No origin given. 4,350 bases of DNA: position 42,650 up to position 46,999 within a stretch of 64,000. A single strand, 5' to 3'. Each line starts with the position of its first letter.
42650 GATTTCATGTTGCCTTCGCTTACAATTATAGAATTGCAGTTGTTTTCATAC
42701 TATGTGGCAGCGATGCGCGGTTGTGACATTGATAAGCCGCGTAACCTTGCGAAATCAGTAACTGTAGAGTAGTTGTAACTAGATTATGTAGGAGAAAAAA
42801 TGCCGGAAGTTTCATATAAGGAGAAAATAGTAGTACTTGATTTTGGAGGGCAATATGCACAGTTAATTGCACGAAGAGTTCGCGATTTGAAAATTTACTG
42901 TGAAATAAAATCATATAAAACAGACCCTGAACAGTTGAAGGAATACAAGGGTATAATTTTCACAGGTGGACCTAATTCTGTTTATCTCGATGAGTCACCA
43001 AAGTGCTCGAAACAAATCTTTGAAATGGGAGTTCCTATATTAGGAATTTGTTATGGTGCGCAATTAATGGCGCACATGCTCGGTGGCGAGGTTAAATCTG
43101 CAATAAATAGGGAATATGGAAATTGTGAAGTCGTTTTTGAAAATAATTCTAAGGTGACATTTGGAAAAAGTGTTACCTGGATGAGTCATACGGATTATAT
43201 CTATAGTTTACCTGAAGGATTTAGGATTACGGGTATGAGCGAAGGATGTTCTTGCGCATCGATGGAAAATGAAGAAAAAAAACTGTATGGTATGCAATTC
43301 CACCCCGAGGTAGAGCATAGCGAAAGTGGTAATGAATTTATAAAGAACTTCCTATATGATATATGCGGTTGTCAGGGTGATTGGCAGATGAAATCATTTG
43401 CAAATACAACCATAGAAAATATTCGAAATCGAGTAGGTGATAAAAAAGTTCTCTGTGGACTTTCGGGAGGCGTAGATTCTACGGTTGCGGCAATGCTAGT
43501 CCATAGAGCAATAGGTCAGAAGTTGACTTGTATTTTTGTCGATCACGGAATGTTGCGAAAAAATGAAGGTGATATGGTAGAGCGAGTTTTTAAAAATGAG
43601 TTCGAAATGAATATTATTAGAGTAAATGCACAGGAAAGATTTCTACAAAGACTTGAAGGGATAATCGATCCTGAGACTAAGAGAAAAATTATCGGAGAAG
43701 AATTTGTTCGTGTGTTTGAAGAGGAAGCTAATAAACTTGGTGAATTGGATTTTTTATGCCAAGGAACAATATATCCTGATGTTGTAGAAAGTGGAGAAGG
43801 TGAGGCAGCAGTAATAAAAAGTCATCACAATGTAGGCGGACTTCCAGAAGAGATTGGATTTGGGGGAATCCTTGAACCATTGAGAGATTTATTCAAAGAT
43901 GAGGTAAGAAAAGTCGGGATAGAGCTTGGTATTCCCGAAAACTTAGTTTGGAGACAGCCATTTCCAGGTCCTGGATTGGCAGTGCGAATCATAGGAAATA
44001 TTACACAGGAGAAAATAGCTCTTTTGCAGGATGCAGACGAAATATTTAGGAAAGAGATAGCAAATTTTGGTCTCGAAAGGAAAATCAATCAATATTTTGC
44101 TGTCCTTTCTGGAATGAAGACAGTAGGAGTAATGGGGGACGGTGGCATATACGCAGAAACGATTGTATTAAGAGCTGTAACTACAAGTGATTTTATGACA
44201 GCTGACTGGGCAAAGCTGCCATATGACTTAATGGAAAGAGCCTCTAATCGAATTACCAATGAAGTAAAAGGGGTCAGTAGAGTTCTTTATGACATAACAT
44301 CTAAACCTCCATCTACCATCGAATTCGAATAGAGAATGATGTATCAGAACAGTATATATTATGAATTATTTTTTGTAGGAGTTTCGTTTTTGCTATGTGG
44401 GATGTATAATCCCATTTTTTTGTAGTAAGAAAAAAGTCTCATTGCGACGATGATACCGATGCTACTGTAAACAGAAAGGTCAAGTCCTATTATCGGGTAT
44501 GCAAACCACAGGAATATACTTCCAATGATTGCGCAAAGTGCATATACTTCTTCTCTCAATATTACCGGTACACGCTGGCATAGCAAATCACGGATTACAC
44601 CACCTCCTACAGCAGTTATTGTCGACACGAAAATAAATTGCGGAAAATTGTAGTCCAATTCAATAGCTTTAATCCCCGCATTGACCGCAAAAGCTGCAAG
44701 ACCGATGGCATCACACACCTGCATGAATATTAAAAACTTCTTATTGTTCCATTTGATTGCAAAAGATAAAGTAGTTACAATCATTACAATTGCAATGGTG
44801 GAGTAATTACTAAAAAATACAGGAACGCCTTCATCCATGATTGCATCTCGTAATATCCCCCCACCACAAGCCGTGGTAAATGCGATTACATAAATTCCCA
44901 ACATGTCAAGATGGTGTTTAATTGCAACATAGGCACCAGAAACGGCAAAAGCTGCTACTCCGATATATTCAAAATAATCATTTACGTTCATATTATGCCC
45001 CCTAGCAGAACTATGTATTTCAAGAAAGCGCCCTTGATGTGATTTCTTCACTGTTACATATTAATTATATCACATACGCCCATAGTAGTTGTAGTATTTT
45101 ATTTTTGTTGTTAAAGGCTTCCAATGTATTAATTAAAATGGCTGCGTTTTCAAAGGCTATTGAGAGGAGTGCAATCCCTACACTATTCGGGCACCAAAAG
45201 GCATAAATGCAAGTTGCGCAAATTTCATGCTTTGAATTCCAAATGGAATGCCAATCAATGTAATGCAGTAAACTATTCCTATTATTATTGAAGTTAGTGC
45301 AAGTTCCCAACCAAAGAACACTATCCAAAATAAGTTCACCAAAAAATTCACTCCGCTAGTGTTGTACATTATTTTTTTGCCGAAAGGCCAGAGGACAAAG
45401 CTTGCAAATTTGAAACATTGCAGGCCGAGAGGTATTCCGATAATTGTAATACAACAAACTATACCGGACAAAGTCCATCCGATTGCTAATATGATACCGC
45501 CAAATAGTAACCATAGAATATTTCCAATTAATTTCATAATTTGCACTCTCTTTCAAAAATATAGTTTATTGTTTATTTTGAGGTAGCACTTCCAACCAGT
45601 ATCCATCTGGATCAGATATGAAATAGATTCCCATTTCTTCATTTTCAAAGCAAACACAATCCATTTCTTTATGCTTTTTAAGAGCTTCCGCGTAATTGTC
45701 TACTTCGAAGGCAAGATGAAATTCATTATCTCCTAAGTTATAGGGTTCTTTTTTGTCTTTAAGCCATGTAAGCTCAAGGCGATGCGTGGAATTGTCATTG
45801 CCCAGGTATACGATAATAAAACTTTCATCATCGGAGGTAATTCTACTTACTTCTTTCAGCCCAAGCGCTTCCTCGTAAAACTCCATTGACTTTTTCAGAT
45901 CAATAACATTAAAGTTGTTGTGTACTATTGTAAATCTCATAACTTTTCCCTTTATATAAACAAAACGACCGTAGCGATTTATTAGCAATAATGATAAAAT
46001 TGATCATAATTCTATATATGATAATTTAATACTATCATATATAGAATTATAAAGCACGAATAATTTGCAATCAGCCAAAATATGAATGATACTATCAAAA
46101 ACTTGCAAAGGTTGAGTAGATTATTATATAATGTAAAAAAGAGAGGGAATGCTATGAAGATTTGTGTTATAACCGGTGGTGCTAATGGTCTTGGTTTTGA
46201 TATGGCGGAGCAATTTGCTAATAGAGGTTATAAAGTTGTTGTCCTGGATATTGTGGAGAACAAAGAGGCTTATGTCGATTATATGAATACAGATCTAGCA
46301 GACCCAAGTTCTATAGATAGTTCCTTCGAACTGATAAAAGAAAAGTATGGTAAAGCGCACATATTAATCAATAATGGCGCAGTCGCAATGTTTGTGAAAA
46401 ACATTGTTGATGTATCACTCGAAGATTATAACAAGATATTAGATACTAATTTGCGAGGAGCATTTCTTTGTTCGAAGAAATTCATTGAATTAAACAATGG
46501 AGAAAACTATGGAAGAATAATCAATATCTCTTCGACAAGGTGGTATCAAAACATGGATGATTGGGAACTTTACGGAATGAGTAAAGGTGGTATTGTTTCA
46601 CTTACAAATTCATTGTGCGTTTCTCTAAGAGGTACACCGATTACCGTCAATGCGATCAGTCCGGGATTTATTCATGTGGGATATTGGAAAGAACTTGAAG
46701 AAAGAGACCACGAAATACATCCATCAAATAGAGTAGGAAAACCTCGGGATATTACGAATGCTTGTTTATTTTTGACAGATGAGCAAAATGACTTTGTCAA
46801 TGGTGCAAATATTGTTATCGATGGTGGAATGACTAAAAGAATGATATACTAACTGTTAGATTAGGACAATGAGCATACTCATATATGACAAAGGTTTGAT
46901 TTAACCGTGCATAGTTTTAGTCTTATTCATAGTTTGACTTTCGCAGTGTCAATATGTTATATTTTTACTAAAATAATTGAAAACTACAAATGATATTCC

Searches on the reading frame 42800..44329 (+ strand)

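Call 41: search_protein_families(library=pfam, max_evalue=0.000001, proteins=[window:42800-44329:+])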
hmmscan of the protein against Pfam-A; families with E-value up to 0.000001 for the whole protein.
window:42800-44329:+ (510 aa): 4 families
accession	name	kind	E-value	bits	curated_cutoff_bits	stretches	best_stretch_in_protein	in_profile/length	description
PF00117.34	GATase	-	4.2e-42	144.4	22.8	1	11-187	1-189/190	Glutamine amidotransferase class-I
PF00958.27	GMP_synt_C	-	2.1e-39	133.9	27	1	419-509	2-92/92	GMP synthase C terminal domain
PF02540.23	NAD_synthase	-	3.9e-10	39.7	21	0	205-253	9-58/242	NAD synthase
PF07722.19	Peptidase_C26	-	9.8e-10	39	20.5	1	71-170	99-219/219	Peptidase C26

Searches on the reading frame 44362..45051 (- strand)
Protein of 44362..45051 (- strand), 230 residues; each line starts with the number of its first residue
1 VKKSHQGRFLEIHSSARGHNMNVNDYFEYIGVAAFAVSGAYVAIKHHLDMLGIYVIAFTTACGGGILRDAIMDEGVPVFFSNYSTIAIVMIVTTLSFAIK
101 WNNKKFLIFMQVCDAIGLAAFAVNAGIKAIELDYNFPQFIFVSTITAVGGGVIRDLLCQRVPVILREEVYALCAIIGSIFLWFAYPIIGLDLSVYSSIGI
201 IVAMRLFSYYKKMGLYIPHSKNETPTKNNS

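Call 41: search_protein_families(library=pfam, max_evalue=0.000001, proteins=[window:44362-45051:-])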
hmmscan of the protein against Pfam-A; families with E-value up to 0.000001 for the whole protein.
window:44362-45051:- (230 aa): 1 family
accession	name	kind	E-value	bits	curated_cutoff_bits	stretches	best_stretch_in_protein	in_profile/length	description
PF03458.18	Gly_transporter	-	2.9e-43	146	23.5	2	112-185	2-77/78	Glycine transporter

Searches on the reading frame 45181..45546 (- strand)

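Call 41: search_protein_families(library=pfam, max_evalue=0.000001, proteins=[window:45181-45546:-])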
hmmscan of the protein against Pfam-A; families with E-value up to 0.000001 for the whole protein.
window:45181-45546:- (122 aa): 1 family
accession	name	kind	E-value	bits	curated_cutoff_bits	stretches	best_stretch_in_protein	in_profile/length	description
PF03733.18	YccF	-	9.1e-39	132.3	27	2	7-57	1-51/51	Inner membrane component domain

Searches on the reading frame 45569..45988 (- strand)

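Call 41: search_protein_families(library=pfam, max_evalue=0.000001, proteins=[window:45569-45988:-])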
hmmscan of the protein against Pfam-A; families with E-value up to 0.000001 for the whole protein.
window:45569-45988:- (140 aa): 1 family
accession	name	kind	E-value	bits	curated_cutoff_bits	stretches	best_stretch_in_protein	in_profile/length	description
PF00903.31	Glyoxalase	-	1.6e-12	48.3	20.6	1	21-134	2-121/121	Glyoxalase/Bleomycin resistance protein/Dioxygenase superfamily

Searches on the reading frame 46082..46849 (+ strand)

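Call 41: search_protein_families(library=pfam, max_evalue=0.000001, proteins=[window:46082-46849:+])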
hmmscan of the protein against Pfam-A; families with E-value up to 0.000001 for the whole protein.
window:46082-46849:+ (256 aa): 2 families
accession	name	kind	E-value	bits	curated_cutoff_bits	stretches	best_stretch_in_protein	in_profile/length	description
PF13561.12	adh_short_C2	-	4e-47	161.2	27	1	34-251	3-236/236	Enoyl-(Acyl carrier protein) reductase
PF00106.31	adh_short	-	3.1e-35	121.9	26.6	1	26-207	1-192/195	short chain dehydrogenase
